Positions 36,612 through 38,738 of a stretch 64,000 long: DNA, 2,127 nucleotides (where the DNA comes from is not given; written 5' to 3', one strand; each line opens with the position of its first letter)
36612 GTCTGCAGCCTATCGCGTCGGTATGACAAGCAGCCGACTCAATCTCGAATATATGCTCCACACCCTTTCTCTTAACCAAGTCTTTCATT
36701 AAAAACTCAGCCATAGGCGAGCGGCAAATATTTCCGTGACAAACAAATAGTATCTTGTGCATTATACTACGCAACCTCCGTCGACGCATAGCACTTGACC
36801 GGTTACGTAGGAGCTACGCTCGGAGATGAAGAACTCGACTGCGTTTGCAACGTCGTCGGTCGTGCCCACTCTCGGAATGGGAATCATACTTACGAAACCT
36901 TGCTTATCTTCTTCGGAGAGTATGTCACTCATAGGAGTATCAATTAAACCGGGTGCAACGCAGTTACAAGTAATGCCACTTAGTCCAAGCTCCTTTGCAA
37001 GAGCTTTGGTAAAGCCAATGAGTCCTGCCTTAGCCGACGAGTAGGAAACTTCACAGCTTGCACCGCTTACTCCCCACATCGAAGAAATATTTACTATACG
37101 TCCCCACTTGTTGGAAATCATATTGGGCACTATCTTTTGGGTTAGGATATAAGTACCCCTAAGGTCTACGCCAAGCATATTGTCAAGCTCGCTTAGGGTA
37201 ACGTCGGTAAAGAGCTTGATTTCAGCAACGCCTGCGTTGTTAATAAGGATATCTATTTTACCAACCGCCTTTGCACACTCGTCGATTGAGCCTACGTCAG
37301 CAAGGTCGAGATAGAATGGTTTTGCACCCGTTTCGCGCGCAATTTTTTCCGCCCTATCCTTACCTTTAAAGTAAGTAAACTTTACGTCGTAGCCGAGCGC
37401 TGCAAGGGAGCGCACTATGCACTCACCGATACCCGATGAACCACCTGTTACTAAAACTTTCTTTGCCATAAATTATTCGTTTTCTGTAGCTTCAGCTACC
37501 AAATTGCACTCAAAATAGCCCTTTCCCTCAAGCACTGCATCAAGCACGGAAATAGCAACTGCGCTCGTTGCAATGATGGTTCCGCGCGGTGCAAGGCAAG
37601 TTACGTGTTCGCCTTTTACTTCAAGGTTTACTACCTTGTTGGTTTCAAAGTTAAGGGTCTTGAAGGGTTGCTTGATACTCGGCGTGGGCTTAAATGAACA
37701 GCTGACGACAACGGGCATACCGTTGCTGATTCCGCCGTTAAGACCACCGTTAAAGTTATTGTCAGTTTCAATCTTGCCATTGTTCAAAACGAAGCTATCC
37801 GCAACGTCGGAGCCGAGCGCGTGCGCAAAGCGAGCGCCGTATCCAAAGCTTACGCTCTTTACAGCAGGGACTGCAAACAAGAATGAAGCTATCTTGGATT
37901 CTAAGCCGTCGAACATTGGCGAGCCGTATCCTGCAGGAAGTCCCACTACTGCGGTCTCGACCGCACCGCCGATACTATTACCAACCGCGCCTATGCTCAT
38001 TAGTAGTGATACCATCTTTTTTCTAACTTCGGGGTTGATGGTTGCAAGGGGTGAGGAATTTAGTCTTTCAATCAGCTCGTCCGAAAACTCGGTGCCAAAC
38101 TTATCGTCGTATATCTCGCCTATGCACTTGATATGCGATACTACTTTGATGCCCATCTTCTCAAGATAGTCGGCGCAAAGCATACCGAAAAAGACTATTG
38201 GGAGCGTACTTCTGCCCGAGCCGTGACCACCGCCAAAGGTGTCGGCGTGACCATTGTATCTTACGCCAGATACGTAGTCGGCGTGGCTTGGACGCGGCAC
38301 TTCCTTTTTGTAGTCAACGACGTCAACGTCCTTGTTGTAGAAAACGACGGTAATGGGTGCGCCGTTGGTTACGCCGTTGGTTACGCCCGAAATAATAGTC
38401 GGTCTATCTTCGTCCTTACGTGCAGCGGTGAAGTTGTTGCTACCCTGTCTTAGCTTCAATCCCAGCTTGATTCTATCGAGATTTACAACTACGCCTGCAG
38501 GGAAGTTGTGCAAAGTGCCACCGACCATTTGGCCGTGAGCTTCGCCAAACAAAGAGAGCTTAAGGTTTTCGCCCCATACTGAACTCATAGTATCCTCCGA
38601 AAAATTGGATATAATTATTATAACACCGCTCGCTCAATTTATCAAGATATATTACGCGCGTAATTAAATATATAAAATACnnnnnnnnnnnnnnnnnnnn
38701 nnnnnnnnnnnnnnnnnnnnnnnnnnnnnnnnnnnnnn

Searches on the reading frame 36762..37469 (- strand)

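Call 95: search_protein_families(library=padloc, proteins=[window:36762-37469:-], max_evalue=0.001)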
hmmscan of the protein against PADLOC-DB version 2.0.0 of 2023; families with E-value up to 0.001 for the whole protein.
window:36762-37469:- (235 aa): 0 families

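Call 96: search_protein_families(library=pfam, proteins=[window:36762-37469:-], max_evalue=0.0001)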
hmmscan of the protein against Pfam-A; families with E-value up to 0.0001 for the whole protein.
window:36762-37469:- (235 aa): 5 families
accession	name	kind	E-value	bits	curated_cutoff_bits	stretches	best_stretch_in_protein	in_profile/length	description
PF13561.12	adh_short_C2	-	1.1e-54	185.9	27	1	12-232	6-234/236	Enoyl-(Acyl carrier protein) reductase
PF00106.31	adh_short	-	2.8e-47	161.2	26.6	1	3-186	1-192/195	short chain dehydrogenase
PF08659.16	KR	-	1.1e-07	32.3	22.6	1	5-158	3-164/180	KR domain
PF01370.27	Epimerase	-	1.2e-05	25.3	20.9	1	5-85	1-78/240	NAD dependent epimerase/dehydratase family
PF13460.12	NAD_binding_10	-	7.9e-05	23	27.2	1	9-150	1-121/184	NAD(P)H-binding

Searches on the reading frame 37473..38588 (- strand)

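Call 95: search_protein_families(library=padloc, proteins=[window:37473-38588:-], max_evalue=0.001)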
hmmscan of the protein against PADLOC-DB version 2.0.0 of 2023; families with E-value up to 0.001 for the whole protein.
window:37473-38588:- (371 aa): 0 families

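Call 96: search_protein_families(library=pfam, proteins=[window:37473-38588:-], max_evalue=0.0001)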
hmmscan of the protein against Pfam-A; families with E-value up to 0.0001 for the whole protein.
window:37473-38588:- (371 aa): 1 family
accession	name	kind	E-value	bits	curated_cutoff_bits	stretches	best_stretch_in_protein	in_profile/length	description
PF01264.26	Chorismate_synt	-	6.2e-93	311.5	27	1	9-353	1-327/327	Chorismate synthase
